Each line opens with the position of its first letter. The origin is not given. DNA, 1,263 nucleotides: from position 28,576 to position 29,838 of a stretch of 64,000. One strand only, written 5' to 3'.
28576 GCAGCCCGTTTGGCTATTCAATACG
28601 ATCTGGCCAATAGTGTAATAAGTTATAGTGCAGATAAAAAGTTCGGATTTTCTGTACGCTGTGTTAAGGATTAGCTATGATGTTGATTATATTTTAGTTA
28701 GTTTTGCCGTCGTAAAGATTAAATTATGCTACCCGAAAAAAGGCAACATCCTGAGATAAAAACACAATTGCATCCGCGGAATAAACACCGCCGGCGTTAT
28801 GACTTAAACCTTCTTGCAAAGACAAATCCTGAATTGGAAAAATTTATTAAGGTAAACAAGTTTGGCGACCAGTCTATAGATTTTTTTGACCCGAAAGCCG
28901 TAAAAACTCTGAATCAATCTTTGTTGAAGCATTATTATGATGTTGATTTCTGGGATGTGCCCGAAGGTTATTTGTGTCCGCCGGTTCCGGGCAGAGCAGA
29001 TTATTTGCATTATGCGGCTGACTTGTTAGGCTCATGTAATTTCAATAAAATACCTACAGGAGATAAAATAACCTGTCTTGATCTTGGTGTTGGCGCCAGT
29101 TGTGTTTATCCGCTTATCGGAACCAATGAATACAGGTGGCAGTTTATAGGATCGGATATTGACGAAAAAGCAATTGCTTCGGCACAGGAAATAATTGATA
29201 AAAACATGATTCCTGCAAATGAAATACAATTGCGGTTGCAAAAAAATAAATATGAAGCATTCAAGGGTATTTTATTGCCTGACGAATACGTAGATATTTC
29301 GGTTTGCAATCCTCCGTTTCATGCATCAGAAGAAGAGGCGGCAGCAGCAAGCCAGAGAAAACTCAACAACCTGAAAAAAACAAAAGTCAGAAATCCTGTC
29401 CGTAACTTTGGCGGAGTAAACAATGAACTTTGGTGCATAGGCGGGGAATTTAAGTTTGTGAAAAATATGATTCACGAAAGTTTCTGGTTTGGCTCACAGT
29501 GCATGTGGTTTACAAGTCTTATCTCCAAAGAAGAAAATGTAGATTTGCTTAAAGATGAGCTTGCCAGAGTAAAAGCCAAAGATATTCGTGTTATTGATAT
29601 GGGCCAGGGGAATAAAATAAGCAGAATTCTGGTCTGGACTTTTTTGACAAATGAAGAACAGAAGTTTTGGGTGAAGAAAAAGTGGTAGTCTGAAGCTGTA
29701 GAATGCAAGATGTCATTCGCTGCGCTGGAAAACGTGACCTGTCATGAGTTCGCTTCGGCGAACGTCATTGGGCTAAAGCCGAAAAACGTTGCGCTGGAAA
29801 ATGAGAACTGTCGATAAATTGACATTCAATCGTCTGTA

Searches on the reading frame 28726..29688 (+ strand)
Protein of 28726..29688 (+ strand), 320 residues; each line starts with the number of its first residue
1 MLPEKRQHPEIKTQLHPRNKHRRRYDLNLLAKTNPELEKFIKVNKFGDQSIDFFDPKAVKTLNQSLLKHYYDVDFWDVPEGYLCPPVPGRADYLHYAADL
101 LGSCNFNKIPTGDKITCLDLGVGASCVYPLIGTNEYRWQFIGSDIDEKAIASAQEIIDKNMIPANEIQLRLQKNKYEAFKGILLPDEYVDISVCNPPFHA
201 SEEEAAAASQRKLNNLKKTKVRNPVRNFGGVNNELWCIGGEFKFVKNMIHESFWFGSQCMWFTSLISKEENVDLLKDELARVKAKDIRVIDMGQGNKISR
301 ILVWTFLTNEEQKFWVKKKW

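Call 102: search_protein_families(library=pfam, proteins=[window:28726-29688:+], max_evalue=0.001)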
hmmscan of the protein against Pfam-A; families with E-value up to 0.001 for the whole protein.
window:28726-29688:+ (320 aa): 2 families
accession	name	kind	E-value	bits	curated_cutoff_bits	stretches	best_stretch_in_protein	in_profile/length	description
PF05971.18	Methyltransf_10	-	5.6e-112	374.4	23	1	12-307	4-298/299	RNA methyltransferase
PF05175.20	MTS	-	5.7e-07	29.8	23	1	112-211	30-121/170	Methyltransferase small domain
